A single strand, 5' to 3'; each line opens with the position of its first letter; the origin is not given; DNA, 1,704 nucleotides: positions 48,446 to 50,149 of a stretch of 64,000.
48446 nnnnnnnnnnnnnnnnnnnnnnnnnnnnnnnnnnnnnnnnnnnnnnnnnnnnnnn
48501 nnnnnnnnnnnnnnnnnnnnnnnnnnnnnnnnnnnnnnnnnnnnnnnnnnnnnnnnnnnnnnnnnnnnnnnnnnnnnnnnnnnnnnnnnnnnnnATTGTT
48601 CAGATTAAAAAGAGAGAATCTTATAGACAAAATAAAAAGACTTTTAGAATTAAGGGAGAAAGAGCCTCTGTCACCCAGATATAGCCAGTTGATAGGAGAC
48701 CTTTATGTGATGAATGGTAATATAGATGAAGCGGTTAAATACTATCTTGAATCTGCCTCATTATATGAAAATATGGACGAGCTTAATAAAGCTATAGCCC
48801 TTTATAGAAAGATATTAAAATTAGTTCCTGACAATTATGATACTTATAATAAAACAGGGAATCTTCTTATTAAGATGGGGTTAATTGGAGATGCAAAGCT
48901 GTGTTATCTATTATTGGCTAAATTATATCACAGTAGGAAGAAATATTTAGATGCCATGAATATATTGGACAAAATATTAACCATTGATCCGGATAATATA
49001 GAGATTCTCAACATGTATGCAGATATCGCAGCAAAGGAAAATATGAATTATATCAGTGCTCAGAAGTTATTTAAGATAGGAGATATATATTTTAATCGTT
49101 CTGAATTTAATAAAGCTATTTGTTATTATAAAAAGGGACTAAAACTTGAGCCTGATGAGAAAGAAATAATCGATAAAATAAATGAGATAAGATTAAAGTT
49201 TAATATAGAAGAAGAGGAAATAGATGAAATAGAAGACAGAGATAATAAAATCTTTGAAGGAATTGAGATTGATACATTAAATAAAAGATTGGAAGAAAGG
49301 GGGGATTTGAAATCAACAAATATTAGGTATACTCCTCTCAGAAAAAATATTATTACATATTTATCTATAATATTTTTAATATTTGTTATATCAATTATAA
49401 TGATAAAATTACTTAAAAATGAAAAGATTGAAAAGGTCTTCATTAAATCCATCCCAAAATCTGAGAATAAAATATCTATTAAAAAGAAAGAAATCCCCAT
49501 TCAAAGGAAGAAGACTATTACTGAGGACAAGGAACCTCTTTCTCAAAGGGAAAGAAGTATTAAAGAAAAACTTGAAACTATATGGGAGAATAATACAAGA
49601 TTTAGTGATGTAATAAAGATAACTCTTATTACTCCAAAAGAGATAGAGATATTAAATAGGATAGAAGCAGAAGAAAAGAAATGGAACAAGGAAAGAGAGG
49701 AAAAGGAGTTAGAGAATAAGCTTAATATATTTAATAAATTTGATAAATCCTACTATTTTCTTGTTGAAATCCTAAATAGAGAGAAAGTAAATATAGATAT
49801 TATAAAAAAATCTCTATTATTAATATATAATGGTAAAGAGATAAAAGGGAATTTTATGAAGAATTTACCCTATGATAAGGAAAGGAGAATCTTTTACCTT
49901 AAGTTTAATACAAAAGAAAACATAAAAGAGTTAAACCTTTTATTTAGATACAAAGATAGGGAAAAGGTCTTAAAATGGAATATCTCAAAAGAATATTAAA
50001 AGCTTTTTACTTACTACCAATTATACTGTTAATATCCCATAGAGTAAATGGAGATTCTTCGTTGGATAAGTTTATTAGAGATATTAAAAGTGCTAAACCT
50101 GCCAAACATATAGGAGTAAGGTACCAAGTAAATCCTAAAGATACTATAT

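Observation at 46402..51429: Orphan MshE/PilB-like secretion ATPase operon with TPR-membrane and LysM-secreted partners: a split FimV-like module without pilins or a PilC platform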

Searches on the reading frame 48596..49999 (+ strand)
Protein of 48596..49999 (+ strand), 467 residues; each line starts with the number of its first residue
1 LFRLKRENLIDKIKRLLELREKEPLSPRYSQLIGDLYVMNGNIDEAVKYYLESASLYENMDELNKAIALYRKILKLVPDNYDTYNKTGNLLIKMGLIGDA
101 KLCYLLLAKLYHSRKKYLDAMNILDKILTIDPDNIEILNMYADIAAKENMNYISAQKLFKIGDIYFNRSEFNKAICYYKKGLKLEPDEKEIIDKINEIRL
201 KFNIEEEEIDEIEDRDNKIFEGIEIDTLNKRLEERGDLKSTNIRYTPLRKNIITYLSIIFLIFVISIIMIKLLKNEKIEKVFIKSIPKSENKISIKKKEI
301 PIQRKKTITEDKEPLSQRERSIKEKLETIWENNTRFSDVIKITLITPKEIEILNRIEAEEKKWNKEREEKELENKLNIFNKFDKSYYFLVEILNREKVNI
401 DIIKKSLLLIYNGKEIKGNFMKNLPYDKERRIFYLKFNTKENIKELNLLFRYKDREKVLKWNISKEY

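Call 5: search_protein_families(library=pfam, proteins=[window:48596-49999:+], max_evalue=1)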
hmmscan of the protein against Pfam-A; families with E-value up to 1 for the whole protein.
window:48596-49999:+ (467 aa): 23 families
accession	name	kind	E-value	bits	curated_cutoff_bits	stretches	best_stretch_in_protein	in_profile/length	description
PF07719.23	TPR_2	-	2.5e-15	55.7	27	4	157-187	3-33/34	Tetratricopeptide repeat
PF13428.12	TPR_14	-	5.4e-14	51.8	23.5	2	104-144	4-44/44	Tetratricopeptide repeat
PF00515.34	TPR_1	-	6.3e-14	51.5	27.8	4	158-187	4-33/34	Tetratricopeptide repeat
PF13181.12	TPR_8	-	1.1e-13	50.6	25.7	4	158-187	4-33/34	Tetratricopeptide repeat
PF13414.12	TPR_11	-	8.9e-13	48.2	26.8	2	62-95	9-42/42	TPR repeat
PF14559.12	TPR_19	-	1.8e-10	41.4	25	2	114-147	4-37/68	Tetratricopeptide repeat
PF13431.12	TPR_17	-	2.8e-10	40.1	24.4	2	69-100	1-32/34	Tetratricopeptide repeat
PF13174.12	TPR_6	-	3.1e-08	34.2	26.3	1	51-79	4-32/33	Tetratricopeptide repeat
PF13424.12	TPR_12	-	1.3e-07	32.1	30.1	1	28-58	46-76/77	Tetratricopeptide repeat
PF25064.1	ARM_TT21_5th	-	5.4e-07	30.4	27.8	0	60-101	14-55/117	TT21 fifth ARM repeats domain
PF13176.12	TPR_7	-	1.2e-06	28.5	27.9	0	54-79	6-31/36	Tetratricopeptide repeat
PF13432.12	TPR_16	-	1.1e-05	26.2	32.7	1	15-54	19-58/65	Tetratricopeptide repeat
PF14938.12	SNAP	-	0.00018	21.6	25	1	36-127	103-181/282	Soluble NSF attachment protein, SNAP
PF13374.12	TPR_10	-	0.00031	21.1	27.5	0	34-58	9-33/42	Tetratricopeptide repeat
PF12895.13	ANAPC3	-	0.00063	20.4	27.2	1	105-142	27-63/82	Anaphase-promoting complex, cyclosome, subunit 3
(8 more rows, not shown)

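Call 6: search_protein_families(library=ncbifam, proteins=[window:48596-49999:+], max_evalue=1)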
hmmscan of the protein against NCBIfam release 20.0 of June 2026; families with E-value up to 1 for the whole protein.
window:48596-49999:+ (467 aa): 16 families
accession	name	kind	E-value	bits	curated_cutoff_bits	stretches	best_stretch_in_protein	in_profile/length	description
NF052243.1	T4PFormProtSgmX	equivalog_domain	9.8e-15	53.9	1800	2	13-168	23-177/1065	type IV pili formation protein SgmX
TIGR02917.1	PEP_TPR_lipo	equivalog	1.8e-10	39.4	312.2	2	106-149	164-207/899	XrtA/PEP-CTERM system TPR-repeat protein PrsT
NF047371.1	FlcA_CTERM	equivalog_domain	1.4e-07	30.3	300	2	104-159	158-213/646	periplasmic flagellar collar protein FlcA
TIGR02521.1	type_IV_pilW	equivalog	2.2e-06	27.4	154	2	50-100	68-118/234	type IV pilus biogenesis/stability protein PilW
NF040959.1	MamA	equivalog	5.1e-06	26.1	200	1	44-94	70-118/204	magnetosome protein MamA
NF052312.1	T9SS_PorW_SprE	equivalog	0.0003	19.5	250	1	145-199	318-372/716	type IX secretion system periplasmic lipoprotein PorW/SprE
NF052400.1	M48_BAM_BepA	equivalog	0.003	16.4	570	1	103-186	377-457/483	beta-barrel assembly-enhancing protease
NF033920.0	C39_PA2778_fam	equivalog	0.0035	16.8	150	1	100-151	189-240/255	PA2778 family cysteine peptidase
TIGR02552.1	LcrH_SycD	equivalog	0.0038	17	104.8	1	47-107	52-112/136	SycD/LcrH family type III secretion system chaperone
TIGR03939.1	PGA_TPR_OMP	equivalog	0.004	15.4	366.65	1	104-156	157-209/800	poly-beta-1,6 N-acetyl-D-glucosamine export porin PgaA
NF002725.1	PRK02603.1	equivalog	0.0045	17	143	1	132-217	49-133/173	photosystem I assembly protein Ycf3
TIGR02795.1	tol_pal_ybgF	equivalog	0.017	15.8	90.1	0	158-189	42-73/119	tol-pal system protein YbgF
TIGR00540.1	TPR_hemY_coli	hypoth_equivalog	0.031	13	142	0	103-149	154-200/385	heme biosynthesis-associated TPR protein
NF049880.1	FvfA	exception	0.043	14.2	130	1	249-311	5-64/130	Francisella virulence factor A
NF033762.1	social_mot_Tgl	equivalog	0.053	12.8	225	0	57-102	180-225/252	social motility TPR repeat lipoprotein Tgl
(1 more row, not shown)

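Call 79: predict_structure(protein=window:48596-49999:+)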
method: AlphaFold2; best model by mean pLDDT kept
length: 467 residues; sequences in the alignment: 1
mean_pLDDT: 48.3   pTM: 0.25
mean pLDDT of the five models: 48.3, 43.8, 40.8, 40.0, 36.0
residues with pLDDT >= 90: 0; 70-90: 0; 50-70: 219; < 50: 248
segments of 3 or more residues with pLDDT < 50: 1-7, 58-67, 76-78, 80-83, 92-101, 108-115, 149-156, 158-178, 180-195, 201-204, 208-210, 212-257, 276-322, 329-339, 372-383, 424-430, 464-467
pLDDT, mean of each block of 10 residues (from residue 1): 43 61 58 58 56 50 47 51 50 46 49 50 55 52 52 46 42 47 41 48 48 44 41 41 35 47 53 47 35 29 31 40 49 48 57 55 50 41 52 54 56 55 48 57 57 50 44
secondary structure, 60 per line:
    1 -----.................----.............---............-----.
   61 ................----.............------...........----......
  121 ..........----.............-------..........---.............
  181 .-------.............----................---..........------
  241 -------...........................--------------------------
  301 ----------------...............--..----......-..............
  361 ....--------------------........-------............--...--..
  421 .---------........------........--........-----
elements in order: H6-22 H27-39 H43-54 H60-76 H81-93 H100-110 H115-130 H135-147 H155-164 H168-181 H189-201 H206-221 H225-234 H248-274 H317-331 E340-345 H347-364 E385-392 H400-406 E407-411 E414-416 E419-421 E431-438 E445-452 E455-462
